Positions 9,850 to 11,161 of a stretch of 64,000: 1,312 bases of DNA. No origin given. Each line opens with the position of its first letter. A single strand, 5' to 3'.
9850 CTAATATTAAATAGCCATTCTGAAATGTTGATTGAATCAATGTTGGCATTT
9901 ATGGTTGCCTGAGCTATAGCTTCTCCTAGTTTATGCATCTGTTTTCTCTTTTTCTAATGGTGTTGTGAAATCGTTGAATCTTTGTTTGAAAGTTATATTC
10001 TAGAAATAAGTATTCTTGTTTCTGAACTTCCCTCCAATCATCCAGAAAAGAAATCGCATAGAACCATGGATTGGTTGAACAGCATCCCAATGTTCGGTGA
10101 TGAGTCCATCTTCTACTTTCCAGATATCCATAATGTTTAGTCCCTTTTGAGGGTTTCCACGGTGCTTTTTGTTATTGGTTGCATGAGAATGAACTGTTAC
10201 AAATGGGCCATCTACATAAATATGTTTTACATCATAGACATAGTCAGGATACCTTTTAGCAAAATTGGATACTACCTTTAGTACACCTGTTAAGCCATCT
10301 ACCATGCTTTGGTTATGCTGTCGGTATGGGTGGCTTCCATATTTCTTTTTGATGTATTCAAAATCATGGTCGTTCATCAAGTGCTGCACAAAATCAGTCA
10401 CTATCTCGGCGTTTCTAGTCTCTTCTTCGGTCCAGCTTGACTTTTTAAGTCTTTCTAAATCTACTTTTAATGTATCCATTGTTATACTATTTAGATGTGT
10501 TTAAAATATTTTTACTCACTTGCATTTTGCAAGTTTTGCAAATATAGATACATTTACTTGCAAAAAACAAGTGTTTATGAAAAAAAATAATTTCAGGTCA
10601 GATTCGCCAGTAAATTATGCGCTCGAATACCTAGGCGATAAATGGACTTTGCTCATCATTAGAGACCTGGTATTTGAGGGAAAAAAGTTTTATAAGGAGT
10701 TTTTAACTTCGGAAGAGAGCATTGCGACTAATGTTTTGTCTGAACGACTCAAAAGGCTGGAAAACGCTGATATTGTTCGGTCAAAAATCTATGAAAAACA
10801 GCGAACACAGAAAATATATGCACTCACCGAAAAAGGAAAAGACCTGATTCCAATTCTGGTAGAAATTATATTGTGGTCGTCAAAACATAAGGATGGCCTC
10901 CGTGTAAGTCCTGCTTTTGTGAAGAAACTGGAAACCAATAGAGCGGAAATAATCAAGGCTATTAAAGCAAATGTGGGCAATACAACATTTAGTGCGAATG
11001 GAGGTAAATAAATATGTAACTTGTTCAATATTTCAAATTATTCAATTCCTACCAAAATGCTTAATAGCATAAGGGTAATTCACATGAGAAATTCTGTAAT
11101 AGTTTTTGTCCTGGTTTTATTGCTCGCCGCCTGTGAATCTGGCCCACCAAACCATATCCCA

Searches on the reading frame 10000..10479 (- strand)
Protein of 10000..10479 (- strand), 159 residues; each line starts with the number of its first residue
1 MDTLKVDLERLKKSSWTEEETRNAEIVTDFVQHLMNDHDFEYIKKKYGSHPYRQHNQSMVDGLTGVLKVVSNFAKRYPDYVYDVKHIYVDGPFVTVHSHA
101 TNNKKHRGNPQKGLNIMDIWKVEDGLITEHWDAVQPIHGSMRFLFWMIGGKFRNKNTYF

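Call 76: search_protein_families(library=pfam, proteins=[window:10000-10479:-], max_evalue=0.00001)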
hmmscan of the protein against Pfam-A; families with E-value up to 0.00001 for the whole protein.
window:10000-10479:- (159 aa): 2 families
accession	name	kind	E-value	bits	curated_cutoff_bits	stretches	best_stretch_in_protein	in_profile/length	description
PF12680.13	SnoaL_2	-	2e-10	41.6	27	1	27-130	1-102/102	SnoaL-like domain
PF07366.18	SnoaL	-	2.4e-08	34.3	28.4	1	27-134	3-117/126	SnoaL-like polyketide cyclase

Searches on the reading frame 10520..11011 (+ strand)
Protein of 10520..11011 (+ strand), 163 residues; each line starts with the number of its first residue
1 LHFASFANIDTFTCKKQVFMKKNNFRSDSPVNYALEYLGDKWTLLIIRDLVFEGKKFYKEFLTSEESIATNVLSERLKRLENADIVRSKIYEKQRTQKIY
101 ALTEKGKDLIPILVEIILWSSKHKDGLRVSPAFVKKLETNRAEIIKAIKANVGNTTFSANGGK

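Call 76: search_protein_families(library=pfam, proteins=[window:10520-11011:+], max_evalue=0.00001)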
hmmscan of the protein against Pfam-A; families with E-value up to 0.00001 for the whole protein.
window:10520-11011:+ (163 aa): 1 family
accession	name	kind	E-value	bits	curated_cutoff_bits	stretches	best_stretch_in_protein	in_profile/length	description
PF01638.23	HxlR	-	2.7e-18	66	20.8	1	38-124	2-87/91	HxlR-like helix-turn-helix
